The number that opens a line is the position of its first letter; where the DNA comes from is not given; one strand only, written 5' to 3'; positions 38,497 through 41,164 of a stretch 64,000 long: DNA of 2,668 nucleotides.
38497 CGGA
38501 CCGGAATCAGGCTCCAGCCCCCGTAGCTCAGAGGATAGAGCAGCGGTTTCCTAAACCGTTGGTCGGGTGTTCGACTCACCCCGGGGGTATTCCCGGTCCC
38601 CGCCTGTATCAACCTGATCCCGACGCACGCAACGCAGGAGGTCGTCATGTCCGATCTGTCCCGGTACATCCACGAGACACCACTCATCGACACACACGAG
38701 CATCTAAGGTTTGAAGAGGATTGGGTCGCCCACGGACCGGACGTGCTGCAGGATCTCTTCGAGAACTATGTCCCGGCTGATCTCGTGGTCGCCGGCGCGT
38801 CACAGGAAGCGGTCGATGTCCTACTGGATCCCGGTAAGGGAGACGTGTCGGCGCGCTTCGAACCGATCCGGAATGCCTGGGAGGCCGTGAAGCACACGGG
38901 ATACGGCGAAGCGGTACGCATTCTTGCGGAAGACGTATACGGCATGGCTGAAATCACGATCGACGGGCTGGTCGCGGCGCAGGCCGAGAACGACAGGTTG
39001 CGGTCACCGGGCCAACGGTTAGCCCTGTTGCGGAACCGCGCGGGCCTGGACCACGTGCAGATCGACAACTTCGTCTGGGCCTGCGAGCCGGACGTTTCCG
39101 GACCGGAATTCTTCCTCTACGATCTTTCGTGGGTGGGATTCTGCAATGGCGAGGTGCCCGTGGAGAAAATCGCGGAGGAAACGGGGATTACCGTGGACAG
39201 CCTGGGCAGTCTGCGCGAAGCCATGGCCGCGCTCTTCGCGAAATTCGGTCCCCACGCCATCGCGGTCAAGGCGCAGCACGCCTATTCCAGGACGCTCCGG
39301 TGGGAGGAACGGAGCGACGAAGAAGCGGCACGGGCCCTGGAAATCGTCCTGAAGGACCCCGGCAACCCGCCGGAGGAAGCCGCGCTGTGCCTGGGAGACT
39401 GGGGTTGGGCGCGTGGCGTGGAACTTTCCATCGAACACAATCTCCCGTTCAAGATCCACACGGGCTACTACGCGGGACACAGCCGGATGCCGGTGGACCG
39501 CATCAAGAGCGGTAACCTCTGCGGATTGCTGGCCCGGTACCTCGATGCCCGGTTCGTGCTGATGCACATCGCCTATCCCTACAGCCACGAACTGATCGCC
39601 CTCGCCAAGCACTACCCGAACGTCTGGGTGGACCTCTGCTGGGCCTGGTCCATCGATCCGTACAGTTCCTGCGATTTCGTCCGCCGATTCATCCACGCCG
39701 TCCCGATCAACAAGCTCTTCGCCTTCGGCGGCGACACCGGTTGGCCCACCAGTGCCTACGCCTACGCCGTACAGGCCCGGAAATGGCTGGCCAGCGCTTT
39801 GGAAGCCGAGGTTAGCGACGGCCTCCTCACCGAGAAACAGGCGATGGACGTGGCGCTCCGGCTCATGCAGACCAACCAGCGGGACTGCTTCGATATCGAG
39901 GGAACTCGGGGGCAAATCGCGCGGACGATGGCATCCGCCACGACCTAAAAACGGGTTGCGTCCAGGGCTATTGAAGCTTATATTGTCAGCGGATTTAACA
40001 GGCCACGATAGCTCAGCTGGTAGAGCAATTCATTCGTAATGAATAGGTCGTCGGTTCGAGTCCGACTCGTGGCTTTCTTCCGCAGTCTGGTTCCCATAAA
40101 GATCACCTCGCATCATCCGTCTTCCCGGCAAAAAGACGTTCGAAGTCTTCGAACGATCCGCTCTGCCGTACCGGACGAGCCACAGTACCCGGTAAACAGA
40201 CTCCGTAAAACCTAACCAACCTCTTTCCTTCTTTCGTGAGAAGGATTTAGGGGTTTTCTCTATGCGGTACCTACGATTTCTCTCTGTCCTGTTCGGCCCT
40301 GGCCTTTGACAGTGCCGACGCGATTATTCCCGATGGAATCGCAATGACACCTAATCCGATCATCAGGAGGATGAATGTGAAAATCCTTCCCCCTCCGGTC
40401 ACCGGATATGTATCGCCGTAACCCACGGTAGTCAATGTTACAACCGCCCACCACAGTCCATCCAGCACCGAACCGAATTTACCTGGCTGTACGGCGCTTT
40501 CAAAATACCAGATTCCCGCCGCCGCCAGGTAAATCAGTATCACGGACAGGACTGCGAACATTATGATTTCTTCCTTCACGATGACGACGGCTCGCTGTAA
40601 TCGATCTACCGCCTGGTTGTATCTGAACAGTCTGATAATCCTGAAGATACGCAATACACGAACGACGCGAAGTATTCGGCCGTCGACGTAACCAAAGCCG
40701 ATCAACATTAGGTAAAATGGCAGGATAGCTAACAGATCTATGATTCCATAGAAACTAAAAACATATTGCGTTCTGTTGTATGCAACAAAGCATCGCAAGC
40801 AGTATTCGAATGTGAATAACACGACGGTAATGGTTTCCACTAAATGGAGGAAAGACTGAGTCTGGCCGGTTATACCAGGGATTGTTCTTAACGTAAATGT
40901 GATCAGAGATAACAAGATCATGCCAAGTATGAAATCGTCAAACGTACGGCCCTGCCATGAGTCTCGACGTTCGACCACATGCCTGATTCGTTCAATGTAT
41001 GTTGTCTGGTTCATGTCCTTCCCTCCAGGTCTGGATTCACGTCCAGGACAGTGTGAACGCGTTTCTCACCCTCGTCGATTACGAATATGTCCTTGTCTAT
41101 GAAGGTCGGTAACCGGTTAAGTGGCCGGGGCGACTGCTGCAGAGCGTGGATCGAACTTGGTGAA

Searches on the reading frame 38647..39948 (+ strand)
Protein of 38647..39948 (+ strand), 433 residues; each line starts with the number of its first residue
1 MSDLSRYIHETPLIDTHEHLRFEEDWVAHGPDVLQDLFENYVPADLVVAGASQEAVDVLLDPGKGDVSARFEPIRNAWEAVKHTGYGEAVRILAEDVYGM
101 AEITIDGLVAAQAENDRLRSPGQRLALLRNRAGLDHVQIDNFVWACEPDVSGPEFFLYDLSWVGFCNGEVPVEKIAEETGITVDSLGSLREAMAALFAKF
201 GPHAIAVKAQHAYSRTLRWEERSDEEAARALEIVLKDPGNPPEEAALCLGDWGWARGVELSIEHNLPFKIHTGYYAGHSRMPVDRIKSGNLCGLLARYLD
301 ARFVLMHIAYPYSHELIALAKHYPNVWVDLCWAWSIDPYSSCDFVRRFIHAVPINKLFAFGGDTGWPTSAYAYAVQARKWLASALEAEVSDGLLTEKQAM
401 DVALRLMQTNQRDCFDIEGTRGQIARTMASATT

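Call 3: search_protein_families(library=pfam, proteins=[window:38647-39948:+])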
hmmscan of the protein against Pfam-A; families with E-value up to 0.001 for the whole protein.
window:38647-39948:+ (433 aa): 1 family
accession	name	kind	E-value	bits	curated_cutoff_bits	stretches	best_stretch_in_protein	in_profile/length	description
PF04909.20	Amidohydro_2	-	3.7e-17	63.4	26.4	1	218-392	82-273/289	Amidohydrolase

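Call 4: search_protein_families(library=ncbifam, proteins=[window:38647-39948:+])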
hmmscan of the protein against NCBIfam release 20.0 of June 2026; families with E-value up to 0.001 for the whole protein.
window:38647-39948:+ (433 aa): 0 families

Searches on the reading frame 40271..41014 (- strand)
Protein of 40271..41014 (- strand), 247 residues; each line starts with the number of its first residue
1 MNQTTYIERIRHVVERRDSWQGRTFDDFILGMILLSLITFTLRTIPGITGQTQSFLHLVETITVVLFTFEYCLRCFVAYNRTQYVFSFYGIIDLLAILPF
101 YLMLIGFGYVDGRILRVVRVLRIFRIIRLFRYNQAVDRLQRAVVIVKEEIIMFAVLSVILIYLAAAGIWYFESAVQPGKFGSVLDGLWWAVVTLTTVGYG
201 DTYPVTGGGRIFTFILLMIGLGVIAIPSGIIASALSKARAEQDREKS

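Call 3: search_protein_families(library=pfam, proteins=[window:40271-41014:-])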
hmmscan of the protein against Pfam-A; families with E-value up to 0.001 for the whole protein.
window:40271-41014:- (247 aa): 2 families
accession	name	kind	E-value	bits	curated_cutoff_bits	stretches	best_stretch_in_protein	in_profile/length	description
PF00520.37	Ion_trans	-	1.6e-34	119.6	25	1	23-242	2-240/241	Ion transport protein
PF07885.22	Ion_trans_2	-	5.6e-17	61.8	22.5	1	158-236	2-78/79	Ion channel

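Call 4: search_protein_families(library=ncbifam, proteins=[window:40271-41014:-])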
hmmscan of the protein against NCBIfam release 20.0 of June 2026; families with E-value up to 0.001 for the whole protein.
window:40271-41014:- (247 aa): 2 families
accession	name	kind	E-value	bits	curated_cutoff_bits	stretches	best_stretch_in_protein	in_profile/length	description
NF040645.1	K_channel_Meth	equivalog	5.3e-16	59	300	1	38-224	25-199/203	hyperpolarization-activated voltage-gated potassium channel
NF007828.0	PRK10537.1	equivalog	3.2e-08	33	425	1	118-226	120-222/403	voltage-gated potassium channel protein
